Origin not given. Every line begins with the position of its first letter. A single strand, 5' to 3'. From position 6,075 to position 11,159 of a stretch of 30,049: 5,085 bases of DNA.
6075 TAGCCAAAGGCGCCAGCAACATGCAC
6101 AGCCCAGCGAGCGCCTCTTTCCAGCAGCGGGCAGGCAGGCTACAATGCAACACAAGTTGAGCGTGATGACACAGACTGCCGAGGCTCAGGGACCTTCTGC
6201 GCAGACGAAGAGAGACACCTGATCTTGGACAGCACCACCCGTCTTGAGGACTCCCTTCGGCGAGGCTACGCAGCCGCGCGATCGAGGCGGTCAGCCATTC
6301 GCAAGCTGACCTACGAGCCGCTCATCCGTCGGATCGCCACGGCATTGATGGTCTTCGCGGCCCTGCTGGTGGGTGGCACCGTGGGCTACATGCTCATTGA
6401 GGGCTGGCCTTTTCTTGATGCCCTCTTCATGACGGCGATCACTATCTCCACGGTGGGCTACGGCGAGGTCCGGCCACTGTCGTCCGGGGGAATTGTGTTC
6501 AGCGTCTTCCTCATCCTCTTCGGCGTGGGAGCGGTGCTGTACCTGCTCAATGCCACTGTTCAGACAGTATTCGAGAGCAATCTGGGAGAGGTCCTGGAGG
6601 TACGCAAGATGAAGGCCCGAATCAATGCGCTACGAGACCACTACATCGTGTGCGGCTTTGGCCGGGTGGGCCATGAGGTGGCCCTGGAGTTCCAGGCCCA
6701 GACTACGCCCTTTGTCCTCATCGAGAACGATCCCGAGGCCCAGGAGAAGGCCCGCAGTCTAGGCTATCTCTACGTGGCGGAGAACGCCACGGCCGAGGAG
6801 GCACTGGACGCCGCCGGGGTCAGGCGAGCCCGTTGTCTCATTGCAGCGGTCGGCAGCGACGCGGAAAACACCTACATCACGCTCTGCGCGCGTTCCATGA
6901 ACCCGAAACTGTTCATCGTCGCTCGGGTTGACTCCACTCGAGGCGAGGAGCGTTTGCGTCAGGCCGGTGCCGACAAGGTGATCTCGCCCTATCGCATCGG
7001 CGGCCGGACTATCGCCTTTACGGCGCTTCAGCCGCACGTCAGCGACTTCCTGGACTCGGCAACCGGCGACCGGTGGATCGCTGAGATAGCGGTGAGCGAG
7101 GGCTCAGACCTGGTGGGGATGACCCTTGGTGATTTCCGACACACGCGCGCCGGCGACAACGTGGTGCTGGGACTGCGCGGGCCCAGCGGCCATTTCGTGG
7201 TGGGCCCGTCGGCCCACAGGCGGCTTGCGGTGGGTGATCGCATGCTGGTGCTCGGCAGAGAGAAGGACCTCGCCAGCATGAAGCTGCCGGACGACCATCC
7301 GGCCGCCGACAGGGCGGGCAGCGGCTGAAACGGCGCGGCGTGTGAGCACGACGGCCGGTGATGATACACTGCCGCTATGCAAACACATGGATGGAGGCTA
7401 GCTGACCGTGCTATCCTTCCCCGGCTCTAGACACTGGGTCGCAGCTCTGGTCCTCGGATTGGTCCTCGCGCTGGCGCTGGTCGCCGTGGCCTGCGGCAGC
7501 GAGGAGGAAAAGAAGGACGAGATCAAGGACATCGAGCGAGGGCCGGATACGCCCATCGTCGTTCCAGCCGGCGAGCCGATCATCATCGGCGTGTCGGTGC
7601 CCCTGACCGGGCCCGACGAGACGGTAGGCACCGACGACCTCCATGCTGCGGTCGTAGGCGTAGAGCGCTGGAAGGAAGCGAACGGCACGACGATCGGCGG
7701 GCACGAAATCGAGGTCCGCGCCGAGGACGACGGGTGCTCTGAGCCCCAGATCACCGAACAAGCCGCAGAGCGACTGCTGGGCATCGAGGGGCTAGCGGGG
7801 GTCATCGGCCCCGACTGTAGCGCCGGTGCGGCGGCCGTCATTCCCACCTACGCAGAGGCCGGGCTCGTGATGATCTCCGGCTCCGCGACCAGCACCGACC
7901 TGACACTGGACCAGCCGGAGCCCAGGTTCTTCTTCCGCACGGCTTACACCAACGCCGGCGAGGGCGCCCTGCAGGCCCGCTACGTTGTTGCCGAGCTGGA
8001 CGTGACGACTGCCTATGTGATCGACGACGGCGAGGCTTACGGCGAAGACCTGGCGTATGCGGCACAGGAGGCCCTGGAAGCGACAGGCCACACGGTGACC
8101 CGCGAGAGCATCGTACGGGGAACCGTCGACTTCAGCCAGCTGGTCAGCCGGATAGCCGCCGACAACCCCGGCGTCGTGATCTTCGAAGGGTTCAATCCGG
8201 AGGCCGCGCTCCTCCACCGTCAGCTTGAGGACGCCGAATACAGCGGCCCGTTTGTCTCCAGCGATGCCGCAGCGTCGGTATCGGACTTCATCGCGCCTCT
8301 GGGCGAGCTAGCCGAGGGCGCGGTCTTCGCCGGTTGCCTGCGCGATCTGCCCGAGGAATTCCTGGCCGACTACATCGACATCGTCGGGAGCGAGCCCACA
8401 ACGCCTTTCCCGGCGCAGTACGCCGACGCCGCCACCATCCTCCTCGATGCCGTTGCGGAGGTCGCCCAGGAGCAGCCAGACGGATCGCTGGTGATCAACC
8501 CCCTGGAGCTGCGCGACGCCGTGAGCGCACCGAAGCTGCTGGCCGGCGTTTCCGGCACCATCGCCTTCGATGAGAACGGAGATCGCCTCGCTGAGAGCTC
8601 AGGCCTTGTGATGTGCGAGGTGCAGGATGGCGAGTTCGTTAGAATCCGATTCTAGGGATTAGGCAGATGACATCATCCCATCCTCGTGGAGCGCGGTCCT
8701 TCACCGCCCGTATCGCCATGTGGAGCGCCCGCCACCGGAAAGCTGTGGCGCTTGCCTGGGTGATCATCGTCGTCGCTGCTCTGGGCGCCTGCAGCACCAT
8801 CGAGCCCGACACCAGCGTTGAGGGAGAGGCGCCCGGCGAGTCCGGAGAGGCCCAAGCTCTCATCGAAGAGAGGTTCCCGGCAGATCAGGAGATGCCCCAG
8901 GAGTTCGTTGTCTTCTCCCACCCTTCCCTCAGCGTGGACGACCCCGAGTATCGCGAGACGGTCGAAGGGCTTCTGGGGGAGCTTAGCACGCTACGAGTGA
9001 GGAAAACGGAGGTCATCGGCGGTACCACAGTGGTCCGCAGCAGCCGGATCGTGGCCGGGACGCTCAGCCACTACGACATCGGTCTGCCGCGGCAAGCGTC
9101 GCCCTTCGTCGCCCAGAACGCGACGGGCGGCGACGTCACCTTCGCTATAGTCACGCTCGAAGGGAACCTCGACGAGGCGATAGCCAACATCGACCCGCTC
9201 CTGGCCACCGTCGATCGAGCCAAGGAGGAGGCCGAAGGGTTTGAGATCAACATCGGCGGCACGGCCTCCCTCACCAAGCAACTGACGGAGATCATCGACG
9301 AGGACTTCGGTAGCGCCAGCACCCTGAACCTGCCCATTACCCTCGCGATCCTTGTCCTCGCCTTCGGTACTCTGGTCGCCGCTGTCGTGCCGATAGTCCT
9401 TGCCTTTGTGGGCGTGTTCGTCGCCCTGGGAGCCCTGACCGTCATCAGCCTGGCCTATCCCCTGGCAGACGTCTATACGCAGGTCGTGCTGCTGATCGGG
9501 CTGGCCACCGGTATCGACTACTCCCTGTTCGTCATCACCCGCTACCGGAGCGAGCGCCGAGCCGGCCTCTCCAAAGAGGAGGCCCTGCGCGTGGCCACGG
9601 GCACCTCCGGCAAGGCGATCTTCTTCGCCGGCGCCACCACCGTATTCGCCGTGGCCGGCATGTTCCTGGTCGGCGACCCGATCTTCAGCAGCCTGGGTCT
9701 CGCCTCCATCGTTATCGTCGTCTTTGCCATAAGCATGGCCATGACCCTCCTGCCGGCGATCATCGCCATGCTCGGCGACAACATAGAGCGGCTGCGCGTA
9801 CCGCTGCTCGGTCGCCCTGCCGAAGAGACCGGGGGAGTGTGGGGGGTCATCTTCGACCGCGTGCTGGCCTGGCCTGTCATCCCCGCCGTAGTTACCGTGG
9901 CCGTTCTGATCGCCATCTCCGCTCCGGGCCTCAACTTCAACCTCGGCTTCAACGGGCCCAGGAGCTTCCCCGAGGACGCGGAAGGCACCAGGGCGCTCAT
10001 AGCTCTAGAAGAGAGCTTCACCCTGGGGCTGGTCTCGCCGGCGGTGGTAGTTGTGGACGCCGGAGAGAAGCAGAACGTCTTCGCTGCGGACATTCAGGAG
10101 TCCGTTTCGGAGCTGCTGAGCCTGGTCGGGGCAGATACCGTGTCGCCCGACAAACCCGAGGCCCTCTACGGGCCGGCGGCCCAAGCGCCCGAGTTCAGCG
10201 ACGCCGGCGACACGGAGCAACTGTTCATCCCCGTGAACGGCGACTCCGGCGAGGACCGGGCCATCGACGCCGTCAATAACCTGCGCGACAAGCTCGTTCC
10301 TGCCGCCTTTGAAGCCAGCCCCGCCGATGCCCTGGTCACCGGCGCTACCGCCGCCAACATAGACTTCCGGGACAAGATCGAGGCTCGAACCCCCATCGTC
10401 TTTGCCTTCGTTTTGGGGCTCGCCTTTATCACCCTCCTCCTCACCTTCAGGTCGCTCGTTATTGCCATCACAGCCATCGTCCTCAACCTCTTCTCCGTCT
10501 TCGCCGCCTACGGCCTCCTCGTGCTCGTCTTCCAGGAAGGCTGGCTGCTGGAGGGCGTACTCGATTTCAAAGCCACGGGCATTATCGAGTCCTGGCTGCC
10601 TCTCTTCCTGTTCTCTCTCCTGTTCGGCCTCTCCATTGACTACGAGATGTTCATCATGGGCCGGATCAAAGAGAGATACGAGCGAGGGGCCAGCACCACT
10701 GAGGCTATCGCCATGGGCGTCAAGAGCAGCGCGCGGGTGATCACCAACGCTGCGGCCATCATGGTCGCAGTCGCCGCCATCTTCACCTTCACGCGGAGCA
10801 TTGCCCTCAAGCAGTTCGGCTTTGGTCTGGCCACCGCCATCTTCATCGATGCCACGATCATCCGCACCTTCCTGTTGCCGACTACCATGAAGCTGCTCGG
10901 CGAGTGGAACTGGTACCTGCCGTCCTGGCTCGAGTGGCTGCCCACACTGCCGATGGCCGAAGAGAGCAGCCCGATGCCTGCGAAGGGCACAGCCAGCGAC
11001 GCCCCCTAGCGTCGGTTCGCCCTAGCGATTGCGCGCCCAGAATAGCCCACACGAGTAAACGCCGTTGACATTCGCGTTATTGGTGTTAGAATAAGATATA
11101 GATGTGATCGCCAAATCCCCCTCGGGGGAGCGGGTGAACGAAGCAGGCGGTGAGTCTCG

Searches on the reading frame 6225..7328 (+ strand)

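Call 91: search_protein_families(library=pfam, proteins=[window:6225-7328:+], max_evalue=0.001)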
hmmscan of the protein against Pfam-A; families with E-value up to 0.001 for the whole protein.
window:6225-7328:+ (367 aa): 3 families
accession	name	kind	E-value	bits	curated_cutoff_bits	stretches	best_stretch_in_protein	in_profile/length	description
PF02254.24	TrkA_N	-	3.6e-33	114.8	23.8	1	140-255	1-116/116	TrkA-N domain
PF07885.22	Ion_trans_2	-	2.8e-16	59.6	22.5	1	43-116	2-78/79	Ion channel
PF02080.26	TrkA_C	-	6.4e-09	36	27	1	285-352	1-66/71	TrkA-C domain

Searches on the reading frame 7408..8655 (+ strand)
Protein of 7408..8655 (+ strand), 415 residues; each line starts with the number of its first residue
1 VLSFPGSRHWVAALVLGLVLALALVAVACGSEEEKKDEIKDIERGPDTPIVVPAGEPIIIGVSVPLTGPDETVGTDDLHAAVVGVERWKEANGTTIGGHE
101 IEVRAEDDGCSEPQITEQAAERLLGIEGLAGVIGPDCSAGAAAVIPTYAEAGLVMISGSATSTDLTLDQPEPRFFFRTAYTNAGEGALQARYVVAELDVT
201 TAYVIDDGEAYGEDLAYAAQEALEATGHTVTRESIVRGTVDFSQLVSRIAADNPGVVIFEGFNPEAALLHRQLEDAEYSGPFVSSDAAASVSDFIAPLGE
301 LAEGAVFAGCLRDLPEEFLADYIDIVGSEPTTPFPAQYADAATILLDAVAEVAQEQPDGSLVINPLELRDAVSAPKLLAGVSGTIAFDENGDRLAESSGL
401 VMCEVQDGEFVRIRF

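Call 91: search_protein_families(library=pfam, proteins=[window:7408-8655:+], max_evalue=0.001)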
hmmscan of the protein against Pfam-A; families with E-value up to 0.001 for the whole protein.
window:7408-8655:+ (415 aa): 3 families
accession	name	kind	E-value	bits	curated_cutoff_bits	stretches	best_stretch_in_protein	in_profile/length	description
PF13458.12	Peripla_BP_6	-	1.6e-36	127.1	31.7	1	57-396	1-331/343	Periplasmic binding protein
PF01094.35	ANF_receptor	-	4.3e-13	49.5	25.4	1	92-394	16-341/353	Receptor family ligand binding region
PF13433.12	Peripla_BP_5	-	0.00015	21.5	27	0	60-150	3-90/363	Periplasmic binding protein domain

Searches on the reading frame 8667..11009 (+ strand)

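Call 4: search_protein_families(library=pfam, proteins=[window:8667-11009:+])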
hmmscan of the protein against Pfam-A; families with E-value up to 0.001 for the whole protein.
window:8667-11009:+ (780 aa): 1 family
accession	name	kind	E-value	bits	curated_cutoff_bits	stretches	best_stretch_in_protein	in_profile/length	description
PF03176.21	MMPL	-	1.3e-84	284.5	20.5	2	61-404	11-331/333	MMPL family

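Call 5: search_protein_families(library=ncbifam, proteins=[window:8667-11009:+])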
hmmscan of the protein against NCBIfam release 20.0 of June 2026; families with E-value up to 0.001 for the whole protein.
window:8667-11009:+ (780 aa): 8 families
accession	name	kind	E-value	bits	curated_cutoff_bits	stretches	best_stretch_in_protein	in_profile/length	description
NF052608.1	TrhMmycExpMmpL3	equivalog_domain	1.1e-75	255.7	1400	2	389-756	387-743/992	trehalose monomycolate exporter MmpL3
TIGR00833.1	actII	subfamily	1.6e-52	178.9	874.7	2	160-465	120-423/910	MMPL family RND transporter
TIGR00921.1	2A067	subfamily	4.3e-36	124.2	351.9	2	168-367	538-732/733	hydrophobe/amphiphile efflux-3 (HAE3) family transporter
TIGR03480.1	HpnN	hypoth_equivalog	4.7e-13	48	751.85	1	181-382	237-430/862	hopanoid biosynthesis associated RND transporter like protein HpnN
NF045600.2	BstA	equivalog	4e-10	38.3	1400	1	235-417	308-482/903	sterol transporter cytoplasmic membrane protein BstA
NF009583.0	PRK13024.1-3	subfamily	1.1e-06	27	721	1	597-736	282-428/755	protein translocase subunit SecDF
NF052374.1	HopndTporHpnN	equivalog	1.3e-06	26.8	1100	1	189-373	249-430/858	hopanoid transporter HpnN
TIGR00916.1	2A0604s01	subfamily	0.00048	19.8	148.6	0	652-728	150-226/231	SecD/SecF family protein translocase subunit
